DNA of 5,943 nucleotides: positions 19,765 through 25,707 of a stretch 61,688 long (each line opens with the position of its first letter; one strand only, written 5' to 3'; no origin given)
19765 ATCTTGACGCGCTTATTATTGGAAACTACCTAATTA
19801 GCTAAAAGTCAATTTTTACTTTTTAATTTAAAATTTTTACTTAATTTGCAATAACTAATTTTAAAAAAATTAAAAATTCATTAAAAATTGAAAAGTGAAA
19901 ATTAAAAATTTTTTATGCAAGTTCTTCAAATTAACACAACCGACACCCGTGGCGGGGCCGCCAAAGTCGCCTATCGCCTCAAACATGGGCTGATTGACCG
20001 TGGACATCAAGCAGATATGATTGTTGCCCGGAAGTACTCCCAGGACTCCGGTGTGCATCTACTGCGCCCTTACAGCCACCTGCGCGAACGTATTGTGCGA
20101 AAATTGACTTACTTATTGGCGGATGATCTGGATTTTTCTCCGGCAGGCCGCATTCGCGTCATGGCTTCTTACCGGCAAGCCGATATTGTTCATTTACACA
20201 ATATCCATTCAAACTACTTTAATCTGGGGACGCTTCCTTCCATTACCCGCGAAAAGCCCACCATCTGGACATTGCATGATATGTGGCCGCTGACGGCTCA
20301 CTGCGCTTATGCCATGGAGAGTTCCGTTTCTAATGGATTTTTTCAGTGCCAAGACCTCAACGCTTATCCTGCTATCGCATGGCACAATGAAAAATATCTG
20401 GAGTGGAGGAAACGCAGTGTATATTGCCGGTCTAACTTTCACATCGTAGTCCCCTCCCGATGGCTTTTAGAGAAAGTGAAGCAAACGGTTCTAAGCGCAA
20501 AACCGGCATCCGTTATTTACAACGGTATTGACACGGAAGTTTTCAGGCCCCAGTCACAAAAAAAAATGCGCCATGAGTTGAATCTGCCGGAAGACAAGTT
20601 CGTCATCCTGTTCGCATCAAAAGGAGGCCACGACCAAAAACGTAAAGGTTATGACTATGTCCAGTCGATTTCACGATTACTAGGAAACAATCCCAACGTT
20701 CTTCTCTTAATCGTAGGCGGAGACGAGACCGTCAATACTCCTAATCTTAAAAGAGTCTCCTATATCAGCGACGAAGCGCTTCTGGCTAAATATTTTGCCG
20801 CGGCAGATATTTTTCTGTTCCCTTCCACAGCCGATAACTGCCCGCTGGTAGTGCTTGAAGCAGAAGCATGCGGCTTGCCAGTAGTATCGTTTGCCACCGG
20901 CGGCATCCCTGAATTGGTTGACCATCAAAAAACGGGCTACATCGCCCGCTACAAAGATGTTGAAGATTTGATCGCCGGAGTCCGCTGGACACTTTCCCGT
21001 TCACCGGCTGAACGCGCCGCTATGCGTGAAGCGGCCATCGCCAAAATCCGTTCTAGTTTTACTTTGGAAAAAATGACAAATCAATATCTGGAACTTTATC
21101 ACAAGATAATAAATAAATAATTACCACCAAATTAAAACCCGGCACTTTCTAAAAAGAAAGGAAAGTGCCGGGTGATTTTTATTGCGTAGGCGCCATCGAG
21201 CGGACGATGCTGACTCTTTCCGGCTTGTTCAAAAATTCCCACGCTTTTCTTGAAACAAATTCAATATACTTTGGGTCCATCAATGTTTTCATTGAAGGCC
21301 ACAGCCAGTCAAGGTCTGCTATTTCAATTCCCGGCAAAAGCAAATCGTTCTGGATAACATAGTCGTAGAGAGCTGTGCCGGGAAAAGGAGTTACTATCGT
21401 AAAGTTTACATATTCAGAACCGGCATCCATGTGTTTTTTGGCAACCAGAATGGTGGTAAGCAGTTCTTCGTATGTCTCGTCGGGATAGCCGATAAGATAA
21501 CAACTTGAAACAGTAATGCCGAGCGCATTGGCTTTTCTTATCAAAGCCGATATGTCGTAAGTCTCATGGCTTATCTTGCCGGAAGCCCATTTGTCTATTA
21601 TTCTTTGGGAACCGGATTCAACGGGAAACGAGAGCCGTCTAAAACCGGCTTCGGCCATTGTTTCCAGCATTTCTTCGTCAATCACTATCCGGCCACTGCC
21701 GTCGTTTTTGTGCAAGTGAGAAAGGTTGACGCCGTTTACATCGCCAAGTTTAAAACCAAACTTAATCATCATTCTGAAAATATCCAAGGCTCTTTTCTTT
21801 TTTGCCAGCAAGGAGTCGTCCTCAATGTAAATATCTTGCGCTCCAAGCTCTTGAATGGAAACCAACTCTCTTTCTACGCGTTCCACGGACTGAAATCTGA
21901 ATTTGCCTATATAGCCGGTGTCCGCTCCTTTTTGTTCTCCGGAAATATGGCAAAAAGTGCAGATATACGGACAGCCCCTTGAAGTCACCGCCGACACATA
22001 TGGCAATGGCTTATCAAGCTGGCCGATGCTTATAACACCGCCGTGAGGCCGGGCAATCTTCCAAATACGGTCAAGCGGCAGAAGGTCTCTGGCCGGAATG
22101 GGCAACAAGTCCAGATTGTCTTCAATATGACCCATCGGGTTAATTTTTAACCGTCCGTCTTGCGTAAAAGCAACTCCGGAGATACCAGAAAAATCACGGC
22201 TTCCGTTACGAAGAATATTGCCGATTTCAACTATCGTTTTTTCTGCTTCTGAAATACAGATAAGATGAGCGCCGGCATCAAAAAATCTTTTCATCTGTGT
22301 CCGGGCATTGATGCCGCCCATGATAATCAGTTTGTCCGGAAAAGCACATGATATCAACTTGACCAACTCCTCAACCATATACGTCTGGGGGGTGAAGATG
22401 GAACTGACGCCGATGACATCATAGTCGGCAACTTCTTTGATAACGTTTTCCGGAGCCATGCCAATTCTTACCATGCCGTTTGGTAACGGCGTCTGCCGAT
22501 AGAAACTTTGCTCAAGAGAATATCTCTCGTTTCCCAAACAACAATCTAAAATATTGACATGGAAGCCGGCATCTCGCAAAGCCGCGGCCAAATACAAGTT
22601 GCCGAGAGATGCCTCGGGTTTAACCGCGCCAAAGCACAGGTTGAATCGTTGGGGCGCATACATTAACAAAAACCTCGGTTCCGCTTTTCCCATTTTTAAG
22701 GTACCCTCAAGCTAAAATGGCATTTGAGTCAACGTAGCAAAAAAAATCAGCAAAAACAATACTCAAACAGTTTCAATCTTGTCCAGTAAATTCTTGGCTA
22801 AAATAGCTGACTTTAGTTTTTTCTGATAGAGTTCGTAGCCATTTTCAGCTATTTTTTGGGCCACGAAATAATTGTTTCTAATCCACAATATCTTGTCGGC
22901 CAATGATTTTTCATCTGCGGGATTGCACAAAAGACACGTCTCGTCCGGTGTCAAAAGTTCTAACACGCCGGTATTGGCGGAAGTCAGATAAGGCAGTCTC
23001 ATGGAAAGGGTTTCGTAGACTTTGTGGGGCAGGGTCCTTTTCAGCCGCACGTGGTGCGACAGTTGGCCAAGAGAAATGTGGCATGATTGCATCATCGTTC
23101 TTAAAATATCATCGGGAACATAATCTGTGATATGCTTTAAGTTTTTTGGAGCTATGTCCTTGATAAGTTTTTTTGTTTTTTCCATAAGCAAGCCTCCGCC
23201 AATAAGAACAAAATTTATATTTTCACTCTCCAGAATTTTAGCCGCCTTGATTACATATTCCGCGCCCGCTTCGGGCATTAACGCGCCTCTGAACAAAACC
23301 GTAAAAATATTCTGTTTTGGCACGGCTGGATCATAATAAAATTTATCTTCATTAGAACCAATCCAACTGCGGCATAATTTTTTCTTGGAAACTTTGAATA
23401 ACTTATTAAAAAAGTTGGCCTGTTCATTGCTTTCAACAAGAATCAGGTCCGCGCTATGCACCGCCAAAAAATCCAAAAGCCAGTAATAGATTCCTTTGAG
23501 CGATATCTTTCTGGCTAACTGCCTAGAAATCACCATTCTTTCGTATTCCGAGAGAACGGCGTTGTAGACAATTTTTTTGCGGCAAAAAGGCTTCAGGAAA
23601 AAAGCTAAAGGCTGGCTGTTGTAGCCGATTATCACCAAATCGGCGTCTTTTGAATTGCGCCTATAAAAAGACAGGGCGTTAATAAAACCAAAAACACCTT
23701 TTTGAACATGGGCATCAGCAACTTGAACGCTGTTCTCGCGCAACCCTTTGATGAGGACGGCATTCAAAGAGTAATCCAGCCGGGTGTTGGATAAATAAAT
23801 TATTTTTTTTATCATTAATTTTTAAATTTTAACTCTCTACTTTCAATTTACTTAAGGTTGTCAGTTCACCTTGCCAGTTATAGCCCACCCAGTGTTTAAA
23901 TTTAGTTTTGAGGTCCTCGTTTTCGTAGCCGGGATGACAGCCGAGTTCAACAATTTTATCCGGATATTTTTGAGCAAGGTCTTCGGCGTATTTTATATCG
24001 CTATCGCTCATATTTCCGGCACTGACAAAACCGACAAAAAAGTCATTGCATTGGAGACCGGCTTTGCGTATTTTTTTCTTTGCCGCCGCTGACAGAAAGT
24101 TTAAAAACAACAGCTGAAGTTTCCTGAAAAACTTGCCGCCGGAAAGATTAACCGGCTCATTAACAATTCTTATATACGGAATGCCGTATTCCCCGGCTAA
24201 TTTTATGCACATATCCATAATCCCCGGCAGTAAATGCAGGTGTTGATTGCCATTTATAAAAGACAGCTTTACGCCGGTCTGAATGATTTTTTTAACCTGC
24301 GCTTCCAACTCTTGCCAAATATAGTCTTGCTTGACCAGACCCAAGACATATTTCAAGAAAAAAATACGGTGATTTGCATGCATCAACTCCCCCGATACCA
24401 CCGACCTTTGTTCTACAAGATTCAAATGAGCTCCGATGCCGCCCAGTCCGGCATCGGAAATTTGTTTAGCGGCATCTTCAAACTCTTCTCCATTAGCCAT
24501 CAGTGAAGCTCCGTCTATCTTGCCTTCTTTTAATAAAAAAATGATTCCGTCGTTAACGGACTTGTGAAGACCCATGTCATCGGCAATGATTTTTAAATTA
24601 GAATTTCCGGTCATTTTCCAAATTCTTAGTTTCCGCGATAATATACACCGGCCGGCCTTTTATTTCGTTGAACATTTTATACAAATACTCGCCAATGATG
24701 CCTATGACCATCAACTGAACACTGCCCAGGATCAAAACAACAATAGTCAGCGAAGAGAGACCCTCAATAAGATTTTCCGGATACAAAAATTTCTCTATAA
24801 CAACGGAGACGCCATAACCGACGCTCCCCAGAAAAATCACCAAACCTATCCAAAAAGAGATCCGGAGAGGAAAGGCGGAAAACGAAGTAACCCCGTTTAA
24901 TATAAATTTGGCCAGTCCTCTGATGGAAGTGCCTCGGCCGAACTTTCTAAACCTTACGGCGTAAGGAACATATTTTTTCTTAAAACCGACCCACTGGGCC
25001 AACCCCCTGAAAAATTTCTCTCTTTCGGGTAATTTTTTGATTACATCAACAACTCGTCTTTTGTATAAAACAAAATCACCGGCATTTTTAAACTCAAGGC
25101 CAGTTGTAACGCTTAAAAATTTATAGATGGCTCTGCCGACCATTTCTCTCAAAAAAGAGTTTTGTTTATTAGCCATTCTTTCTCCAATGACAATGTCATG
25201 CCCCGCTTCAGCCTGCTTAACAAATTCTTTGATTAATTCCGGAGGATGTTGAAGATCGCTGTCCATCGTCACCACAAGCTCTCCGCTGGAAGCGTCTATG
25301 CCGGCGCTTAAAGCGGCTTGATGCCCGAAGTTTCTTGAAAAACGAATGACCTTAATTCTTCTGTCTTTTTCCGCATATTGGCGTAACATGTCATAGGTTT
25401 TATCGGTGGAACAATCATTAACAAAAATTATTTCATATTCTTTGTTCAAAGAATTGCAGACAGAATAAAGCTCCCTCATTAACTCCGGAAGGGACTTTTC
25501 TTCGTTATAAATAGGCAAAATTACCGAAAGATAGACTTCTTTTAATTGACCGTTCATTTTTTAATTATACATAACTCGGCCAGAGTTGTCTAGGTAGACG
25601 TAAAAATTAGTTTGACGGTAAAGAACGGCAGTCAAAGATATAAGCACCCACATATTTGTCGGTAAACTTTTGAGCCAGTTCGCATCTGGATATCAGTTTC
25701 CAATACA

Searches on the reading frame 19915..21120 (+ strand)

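Call 73: search_protein_families(library=pfam, proteins=[window:19915-21120:+], max_evalue=5)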
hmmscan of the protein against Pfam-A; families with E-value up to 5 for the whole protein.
window:19915-21120:+ (401 aa): 6 families
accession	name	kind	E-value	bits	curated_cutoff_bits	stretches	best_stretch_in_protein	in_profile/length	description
PF00534.26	Glycos_transf_1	-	6.6e-24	84.8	26.4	1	215-375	2-170/172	Glycosyl transferases group 1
PF13692.12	Glyco_trans_1_4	-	4.4e-22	79.3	27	1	230-360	3-140/142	Glycosyl transferases group 1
PF13439.12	Glyco_transf_4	-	9.7e-20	71.7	28.5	1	13-208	2-169/170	Glycosyltransferase Family 4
PF13524.12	Glyco_trans_1_2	-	2e-08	34.7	25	1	277-392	28-143/144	Glycosyl transferase-like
PF13579.12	Glyco_trans_4_4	-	4.3e-08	34.1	29.7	1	13-204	1-158/158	Glycosyl transferase 4-like domain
PF20706.3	GT4-conflict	-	1.3e-05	24.8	26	1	279-338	264-323/385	Family 4 Glycosyltransferase in conflict systems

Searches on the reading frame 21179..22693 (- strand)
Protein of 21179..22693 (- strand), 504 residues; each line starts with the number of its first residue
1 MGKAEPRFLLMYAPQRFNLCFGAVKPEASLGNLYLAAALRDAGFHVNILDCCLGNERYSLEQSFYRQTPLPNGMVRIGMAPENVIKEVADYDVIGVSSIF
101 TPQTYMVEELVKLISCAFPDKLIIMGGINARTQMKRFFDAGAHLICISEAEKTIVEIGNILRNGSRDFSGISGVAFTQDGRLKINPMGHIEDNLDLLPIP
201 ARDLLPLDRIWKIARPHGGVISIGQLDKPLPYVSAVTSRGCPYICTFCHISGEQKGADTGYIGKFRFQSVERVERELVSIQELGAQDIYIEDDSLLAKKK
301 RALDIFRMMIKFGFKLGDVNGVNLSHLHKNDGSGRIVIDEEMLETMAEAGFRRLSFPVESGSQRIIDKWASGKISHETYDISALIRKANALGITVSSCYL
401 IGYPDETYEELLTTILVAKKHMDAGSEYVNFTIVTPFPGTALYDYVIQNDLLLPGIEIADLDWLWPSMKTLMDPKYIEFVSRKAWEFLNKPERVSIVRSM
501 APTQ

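Call 9: search_protein_families(library=pfam, proteins=[window:21179-22693:-], max_evalue=0.001)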
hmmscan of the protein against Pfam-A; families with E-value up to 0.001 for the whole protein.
window:21179-22693:- (504 aa): 2 families
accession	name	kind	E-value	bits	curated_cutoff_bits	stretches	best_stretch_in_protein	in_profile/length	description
PF04055.27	Radical_SAM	-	1.3e-15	58.4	29.5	1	237-415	3-163/166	Radical SAM superfamily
PF02310.24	B12-binding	-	3.6e-12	46.6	32.1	1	29-157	14-120/121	B12 binding domain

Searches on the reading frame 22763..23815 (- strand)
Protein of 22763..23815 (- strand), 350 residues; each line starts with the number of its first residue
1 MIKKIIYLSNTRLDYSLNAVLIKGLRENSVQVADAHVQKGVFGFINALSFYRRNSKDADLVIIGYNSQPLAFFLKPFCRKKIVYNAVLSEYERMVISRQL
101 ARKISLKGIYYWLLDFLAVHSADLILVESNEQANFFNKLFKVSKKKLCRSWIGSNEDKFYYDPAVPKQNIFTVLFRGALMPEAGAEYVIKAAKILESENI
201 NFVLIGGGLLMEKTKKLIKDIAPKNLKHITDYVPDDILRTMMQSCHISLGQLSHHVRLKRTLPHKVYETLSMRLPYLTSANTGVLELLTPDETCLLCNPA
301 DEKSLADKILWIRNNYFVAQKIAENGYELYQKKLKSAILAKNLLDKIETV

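Call 9: search_protein_families(library=pfam, proteins=[window:22763-23815:-], max_evalue=0.001)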
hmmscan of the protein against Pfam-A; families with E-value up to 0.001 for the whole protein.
window:22763-23815:- (350 aa): 3 families
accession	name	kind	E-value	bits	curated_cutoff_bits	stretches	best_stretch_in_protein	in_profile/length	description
PF00534.26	Glycos_transf_1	-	3.9e-20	72.5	26.4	1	171-328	16-171/172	Glycosyl transferases group 1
PF13692.12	Glyco_trans_1_4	-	9.5e-16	58.8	27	1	172-312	3-139/142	Glycosyl transferases group 1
PF13524.12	Glyco_trans_1_2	-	5.9e-06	26.7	25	1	200-343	15-142/144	Glycosyl transferase-like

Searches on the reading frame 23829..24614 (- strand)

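Call 9: search_protein_families(library=pfam, proteins=[window:23829-24614:-], max_evalue=0.001)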
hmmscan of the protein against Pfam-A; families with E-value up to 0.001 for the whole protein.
window:23829-24614:- (261 aa): 1 family
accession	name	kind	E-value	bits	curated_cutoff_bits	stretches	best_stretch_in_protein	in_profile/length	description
PF04794.17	YdjC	-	5.5e-47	161.3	29.7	1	7-257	2-258/266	YdjC-like protein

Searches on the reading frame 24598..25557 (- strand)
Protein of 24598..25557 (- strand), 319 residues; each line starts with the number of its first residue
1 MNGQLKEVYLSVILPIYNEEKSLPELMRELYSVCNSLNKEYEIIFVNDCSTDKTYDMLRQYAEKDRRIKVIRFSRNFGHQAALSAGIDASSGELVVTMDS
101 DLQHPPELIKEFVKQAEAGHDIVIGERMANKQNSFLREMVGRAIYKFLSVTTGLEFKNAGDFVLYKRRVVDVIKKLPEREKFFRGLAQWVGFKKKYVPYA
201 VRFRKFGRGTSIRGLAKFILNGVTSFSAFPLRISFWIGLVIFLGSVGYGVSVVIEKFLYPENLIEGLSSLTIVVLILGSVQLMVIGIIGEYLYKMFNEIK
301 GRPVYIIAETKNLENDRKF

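Call 9: search_protein_families(library=pfam, proteins=[window:24598-25557:-], max_evalue=0.001)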
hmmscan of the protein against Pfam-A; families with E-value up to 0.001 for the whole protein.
window:24598-25557:- (319 aa): 3 families
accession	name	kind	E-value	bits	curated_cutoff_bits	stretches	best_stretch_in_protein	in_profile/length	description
PF00535.33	Glycos_transf_2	-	3.5e-38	131.6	23.3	1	11-148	1-142/168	Glycosyl transferase family 2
PF13641.12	Glyco_tranf_2_3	-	8.1e-07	29.7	27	1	10-171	3-172/230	Glycosyltransferase like family 2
PF10111.15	Glyco_tranf_2_2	-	3.9e-05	23.7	27.3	1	11-108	1-98/276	Glycosyltransferase like family 2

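Call 18: search_protein_families(library=ncbifam, proteins=[window:24598-25557:-], max_evalue=0.01)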
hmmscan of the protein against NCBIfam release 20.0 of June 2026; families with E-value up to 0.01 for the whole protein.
window:24598-25557:- (319 aa): 25 families
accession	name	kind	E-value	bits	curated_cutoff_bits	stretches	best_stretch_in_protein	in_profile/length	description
NF047588.1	GlcsyltransPgfSStrep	equivalog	4.4e-72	242.9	500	1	10-310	3-305/308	glycosyltransferase PgfS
NF007986.1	PRK10714.1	equivalog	4.8e-55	186.8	529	1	10-309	8-310/316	undecaprenyl-phosphate 4-deoxy-4-formamido-L-arabinose transferase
NF041875.1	EPS_EpsD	equivalog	3.1e-16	59.7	370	1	10-126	1-115/325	exopolysaccharide biosynthesis glycosyltransferase EpsD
NF047683.1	TeichurnBiosyTuaG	equivalog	3.3e-16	59.7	400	1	9-110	7-105/252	teichuronic acid biosynthesis protein TuaG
TIGR03937.1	PgaC_IcaA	equivalog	6.1e-16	58.4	422.3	1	9-102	46-136/407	poly-beta-1,6-N-acetyl-D-glucosamine synthase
NF007482.0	PRK10073.1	equivalog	1.4e-15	57.2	423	1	8-119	6-113/334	glycosyltransferase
NF050050.1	ProtGlycPglI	equivalog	1.6e-13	50.7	500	1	9-151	3-143/306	GalNAc(5)-diNAcBac-PP-undecaprenol beta-1,3-glucosyltransferase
TIGR03111.1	glyc2_xrt_Gpos1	hypoth_equivalog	4.3e-12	45.5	363.95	1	9-124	50-164/439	TIGR03111 family XrtG-associated glycosyltransferase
NF053739.1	GlytfEpsEBac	equivalog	7.4e-12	44.8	450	1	10-109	3-100/265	glycosyltransferase EpsE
TIGR04283.1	glyco_like_mftF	equivalog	2.6e-11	43.5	182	1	10-141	1-122/221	TIGR04283 family arsenosugar biosynthesis glycosyltransferase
TIGR04242.1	nodulat_NodC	equivalog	1.1e-10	41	550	1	11-135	51-177/395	chitooligosaccharide synthase NodC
NF038302.1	EPS_HpsE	equivalog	2.9e-10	39.6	300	1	10-111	3-106/307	hormogonium polysaccharide biosynthesis glycosyltransferase HpsE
TIGR03965.1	mycofact_glyco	equivalog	3.4e-10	39.4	280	1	10-111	76-174/467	mycofactocin biosynthesis glycosyltransferase MftF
NF058614.1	PPMAGASynPpgS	equivalog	1.7e-09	37.4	370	1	12-145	4-136/226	polyprenyl-phospho-N-acetylgalactosaminyl synthase PpgS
TIGR04182.1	glyco_TIGR04182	equivalog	7.2e-09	35.4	325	1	11-138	3-120/293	S-layer glycoprotein N-glycosyltransferase AglJ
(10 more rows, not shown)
